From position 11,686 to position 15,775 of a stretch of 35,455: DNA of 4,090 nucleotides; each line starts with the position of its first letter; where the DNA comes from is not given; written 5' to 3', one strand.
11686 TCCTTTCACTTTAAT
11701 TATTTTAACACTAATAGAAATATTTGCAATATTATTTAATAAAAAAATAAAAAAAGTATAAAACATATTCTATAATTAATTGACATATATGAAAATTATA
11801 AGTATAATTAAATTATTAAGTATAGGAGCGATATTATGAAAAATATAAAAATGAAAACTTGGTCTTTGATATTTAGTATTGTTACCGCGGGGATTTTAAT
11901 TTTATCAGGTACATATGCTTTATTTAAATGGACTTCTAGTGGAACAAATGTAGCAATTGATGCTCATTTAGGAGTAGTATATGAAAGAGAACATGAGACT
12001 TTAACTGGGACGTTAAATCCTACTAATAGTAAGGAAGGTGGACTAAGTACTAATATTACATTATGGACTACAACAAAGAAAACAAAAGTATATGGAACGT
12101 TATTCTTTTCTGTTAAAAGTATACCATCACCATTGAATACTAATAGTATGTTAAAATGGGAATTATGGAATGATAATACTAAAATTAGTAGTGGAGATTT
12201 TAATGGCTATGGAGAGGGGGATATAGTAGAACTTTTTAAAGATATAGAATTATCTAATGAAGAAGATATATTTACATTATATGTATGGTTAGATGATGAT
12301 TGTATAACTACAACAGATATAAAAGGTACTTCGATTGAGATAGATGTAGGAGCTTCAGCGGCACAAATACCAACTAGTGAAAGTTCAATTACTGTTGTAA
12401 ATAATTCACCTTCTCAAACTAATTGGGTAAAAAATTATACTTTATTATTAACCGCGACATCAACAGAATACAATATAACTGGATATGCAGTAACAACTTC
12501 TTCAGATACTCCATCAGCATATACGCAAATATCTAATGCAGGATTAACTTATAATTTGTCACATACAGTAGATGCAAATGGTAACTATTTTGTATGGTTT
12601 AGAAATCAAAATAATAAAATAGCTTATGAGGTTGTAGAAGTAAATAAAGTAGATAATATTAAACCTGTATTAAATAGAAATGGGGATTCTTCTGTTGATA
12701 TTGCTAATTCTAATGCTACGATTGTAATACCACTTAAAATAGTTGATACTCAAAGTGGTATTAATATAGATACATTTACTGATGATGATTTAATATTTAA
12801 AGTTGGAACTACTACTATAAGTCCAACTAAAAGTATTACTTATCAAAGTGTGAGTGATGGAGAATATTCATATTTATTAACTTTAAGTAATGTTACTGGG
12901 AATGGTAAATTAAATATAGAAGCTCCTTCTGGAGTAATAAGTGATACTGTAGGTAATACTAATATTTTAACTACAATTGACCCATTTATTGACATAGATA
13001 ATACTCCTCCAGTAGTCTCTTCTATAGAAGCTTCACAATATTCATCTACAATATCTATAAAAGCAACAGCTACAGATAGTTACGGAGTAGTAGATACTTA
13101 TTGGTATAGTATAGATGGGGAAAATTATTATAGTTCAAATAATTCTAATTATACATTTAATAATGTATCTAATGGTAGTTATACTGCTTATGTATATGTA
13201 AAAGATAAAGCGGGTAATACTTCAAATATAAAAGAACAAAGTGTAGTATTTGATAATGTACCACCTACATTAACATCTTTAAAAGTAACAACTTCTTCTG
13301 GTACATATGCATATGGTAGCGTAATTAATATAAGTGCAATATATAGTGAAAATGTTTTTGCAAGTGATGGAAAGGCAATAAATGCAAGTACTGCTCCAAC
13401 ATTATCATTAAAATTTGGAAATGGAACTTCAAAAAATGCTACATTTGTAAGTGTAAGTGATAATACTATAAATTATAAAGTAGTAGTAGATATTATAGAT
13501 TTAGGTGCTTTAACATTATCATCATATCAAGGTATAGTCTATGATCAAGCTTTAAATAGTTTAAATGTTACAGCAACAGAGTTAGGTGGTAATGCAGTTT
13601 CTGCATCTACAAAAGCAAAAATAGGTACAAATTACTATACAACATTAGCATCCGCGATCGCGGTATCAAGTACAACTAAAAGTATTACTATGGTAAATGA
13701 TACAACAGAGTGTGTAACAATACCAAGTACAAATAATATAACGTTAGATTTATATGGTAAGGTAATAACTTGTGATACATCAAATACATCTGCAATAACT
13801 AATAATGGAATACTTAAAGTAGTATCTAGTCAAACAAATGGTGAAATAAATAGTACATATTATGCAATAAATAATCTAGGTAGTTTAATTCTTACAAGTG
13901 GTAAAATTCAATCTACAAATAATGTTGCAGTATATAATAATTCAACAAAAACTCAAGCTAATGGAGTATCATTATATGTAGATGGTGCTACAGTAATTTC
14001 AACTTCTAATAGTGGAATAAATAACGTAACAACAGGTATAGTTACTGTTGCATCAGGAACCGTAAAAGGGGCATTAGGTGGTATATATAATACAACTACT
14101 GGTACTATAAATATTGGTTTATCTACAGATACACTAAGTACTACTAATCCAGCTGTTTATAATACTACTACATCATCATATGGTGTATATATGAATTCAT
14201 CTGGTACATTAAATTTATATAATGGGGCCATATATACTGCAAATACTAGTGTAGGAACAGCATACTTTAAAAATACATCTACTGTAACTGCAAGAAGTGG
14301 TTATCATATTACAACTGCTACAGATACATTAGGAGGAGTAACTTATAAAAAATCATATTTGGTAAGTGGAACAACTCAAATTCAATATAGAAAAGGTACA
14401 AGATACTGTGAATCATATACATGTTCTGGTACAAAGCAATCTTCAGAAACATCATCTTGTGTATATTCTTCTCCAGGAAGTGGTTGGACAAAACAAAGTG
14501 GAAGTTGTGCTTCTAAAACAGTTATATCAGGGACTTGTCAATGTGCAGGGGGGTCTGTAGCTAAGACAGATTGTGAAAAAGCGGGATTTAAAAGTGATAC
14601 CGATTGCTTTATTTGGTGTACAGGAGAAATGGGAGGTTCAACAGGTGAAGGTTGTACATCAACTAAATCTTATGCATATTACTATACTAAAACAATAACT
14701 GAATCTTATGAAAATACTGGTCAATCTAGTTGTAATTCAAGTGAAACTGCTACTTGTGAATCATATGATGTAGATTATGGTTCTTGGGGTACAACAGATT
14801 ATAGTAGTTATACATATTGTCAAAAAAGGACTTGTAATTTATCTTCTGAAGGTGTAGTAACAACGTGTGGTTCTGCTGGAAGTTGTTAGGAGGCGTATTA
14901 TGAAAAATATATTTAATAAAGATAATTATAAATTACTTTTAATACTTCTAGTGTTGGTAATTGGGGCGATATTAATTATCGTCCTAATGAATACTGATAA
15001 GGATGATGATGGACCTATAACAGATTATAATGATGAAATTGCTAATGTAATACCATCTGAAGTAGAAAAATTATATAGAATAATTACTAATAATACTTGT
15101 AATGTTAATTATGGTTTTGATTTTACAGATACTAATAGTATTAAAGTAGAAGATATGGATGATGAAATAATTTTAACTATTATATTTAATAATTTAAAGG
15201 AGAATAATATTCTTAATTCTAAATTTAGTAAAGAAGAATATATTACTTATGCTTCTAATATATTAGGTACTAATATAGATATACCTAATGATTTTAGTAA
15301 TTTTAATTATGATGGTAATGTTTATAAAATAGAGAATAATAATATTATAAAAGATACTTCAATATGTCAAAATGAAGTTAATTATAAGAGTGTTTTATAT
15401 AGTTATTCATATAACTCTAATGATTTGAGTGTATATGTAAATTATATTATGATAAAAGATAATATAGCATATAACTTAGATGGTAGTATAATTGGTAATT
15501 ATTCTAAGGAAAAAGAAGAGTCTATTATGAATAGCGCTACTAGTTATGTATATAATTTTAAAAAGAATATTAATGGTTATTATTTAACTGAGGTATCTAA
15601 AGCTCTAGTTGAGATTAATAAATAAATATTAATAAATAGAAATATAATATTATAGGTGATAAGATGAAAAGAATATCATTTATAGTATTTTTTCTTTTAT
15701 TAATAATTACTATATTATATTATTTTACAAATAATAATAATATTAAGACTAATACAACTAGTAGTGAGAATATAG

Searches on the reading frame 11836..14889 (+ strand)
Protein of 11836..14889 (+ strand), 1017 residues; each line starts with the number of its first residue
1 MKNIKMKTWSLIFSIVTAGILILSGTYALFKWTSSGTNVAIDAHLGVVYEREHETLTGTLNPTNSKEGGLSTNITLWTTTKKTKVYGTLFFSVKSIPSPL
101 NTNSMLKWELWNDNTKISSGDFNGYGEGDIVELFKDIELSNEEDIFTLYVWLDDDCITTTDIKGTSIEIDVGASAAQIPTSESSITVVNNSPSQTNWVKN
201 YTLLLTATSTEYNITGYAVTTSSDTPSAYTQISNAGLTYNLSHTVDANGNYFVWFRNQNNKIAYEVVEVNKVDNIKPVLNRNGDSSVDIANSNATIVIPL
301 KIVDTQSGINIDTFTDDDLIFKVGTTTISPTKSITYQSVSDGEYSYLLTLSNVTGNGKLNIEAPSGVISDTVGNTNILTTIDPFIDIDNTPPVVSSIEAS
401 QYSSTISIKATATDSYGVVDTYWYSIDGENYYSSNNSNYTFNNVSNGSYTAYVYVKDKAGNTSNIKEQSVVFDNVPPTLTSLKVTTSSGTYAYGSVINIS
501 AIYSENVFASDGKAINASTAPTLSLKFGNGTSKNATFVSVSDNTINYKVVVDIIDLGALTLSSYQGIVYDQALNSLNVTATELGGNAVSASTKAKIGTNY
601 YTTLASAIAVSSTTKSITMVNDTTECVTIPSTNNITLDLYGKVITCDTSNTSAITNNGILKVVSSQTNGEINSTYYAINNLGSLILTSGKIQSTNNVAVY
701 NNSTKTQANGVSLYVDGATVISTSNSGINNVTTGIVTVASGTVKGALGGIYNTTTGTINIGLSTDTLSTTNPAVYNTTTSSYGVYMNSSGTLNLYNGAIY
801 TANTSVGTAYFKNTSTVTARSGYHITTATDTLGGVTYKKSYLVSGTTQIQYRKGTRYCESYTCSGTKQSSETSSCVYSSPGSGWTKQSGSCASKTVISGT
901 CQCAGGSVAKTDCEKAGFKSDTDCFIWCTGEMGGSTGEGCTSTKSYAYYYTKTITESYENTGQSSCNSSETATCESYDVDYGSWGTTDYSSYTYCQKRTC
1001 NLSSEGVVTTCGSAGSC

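Call 5: search_protein_families(library=pfam, proteins=[window:11836-14889:+], max_evalue=0.1)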
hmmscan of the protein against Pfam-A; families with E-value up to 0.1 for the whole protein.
window:11836-14889:+ (1017 aa): 3 families
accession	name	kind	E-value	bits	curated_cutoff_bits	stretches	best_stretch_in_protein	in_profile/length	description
PF19077.6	Big_13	-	0.00038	21.4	27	1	405-473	30-101/102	Bacterial Ig-like domain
PF12245.14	Big_3_2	-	0.00038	21.1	23.3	1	403-474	45-122/122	Bacterial Ig-like domain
PF07495.19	Y_Y_Y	-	0.00046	20.5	26.6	1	422-470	12-60/65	Y_Y_Y domain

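Call 6: search_protein_families(library=ncbifam, proteins=[window:11836-14889:+], max_evalue=0.1)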
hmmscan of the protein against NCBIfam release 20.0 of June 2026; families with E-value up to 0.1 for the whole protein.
window:11836-14889:+ (1017 aa): 0 families

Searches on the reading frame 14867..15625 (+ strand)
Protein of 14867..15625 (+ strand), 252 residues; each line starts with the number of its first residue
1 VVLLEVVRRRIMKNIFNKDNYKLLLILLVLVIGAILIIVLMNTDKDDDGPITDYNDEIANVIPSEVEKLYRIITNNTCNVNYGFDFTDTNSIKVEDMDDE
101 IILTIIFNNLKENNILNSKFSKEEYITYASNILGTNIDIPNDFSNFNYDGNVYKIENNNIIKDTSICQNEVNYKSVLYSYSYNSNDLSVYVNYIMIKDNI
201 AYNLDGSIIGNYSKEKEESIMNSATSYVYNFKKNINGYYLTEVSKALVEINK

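Call 5: search_protein_families(library=pfam, proteins=[window:14867-15625:+], max_evalue=0.1)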
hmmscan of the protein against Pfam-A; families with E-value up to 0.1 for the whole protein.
window:14867-15625:+ (252 aa): 1 family
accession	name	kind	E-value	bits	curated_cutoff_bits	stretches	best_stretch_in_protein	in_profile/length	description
PF25545.1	DUF7924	-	0.086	12.9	27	0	167-239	145-217/225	Domain of unknown function (DUF7924)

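Call 72: search_protein_families(library=ncbifam, proteins=[window:14867-15625:+], max_evalue=0.001)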
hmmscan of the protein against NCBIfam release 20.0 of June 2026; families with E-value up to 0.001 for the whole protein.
window:14867-15625:+ (252 aa): 0 families
